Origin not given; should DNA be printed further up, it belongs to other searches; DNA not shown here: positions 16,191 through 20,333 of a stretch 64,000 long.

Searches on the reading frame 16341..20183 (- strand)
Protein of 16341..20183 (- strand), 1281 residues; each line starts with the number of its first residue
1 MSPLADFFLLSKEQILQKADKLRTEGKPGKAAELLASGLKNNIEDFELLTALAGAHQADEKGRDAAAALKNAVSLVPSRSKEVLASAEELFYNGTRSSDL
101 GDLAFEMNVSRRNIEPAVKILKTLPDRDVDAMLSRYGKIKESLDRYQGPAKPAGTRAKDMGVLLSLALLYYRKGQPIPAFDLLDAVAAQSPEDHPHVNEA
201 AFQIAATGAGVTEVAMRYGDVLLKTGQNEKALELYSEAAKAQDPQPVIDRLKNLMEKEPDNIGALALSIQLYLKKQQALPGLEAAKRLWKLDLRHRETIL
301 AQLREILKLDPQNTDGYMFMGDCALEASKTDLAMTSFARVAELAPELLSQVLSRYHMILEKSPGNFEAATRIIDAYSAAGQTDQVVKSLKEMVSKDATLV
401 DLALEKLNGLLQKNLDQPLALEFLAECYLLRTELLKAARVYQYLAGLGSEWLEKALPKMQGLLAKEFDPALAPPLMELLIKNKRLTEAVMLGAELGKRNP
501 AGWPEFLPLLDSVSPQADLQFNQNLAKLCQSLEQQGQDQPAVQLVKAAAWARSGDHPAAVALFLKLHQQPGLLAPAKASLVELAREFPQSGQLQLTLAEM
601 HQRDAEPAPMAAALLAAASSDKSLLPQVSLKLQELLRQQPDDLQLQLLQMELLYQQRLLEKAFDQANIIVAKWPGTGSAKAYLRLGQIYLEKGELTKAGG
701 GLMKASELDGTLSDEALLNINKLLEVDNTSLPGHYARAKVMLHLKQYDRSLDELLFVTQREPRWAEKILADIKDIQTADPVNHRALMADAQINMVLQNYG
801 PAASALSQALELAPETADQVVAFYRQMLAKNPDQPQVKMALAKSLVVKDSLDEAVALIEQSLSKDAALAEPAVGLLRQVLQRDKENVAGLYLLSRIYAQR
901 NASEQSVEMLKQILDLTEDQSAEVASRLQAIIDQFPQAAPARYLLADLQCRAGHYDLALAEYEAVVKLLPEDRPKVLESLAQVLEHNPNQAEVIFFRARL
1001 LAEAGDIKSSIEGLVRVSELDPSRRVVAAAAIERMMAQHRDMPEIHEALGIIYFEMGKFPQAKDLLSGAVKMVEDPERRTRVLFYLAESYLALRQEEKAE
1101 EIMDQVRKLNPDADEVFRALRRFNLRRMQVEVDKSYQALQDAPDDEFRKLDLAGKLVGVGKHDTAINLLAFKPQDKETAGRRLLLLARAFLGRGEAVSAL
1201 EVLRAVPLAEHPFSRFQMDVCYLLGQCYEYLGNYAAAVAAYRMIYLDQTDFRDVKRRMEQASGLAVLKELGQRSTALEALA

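Call 100: search_protein_families(library=pfam, max_evalue=0.00001, proteins=[window:16341-20183:-])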
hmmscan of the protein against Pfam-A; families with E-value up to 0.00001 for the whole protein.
window:16341-20183:- (1281 aa): 16 families
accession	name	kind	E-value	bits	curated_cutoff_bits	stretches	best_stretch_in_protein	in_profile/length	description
PF14559.12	TPR_19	-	7.8e-48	161.1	25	0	918-982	4-67/68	Tetratricopeptide repeat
PF07719.23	TPR_2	-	1.1e-28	97.4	27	0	1220-1242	3-25/34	Tetratricopeptide repeat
PF13432.12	TPR_16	-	3.9e-25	88.3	32.7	0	1048-1113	2-64/65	Tetratricopeptide repeat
PF13428.12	TPR_14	-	9.4e-22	75.7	23.5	0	1082-1120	3-41/44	Tetratricopeptide repeat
PF13181.12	TPR_8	-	2.5e-17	61.9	25.7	0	1220-1242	3-25/34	Tetratricopeptide repeat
PF13431.12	TPR_17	-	1.4e-14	53.5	24.4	0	929-959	3-33/34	Tetratricopeptide repeat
PF00515.34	TPR_1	-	2.2e-14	53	27.8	0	1220-1242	3-25/34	Tetratricopeptide repeat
PF23914.1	TPR_CcmH_CycH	-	3.6e-13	50.1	42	0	303-388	39-125/158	Cytochrome c-type biogenesis protein H TPR domain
PF13424.12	TPR_12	-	4.8e-12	46.3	30.1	0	1044-1108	4-73/77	Tetratricopeptide repeat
PF13174.12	TPR_6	-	1e-10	42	26.3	0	1082-1112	2-32/33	Tetratricopeptide repeat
PF12895.13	ANAPC3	-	1.4e-09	38.5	27.2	0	1182-1242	25-80/82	Anaphase-promoting complex, cyclosome, subunit 3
PF25063.1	ARM_TT21_C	-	4.8e-07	30.3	35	0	1028-1115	114-199/209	Tetratricopeptide repeat protein 21 C-terminal ARM domain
PF25064.1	ARM_TT21_5th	-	5.5e-07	30.3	27.8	0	350-413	19-83/117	TT21 fifth ARM repeats domain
PF14561.12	TPR_20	-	8.6e-07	29.6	25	0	821-869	8-56/90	Tetratricopeptide repeat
PF13371.12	TPR_9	-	1.4e-06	28.6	35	0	971-1030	9-68/73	Tetratricopeptide repeat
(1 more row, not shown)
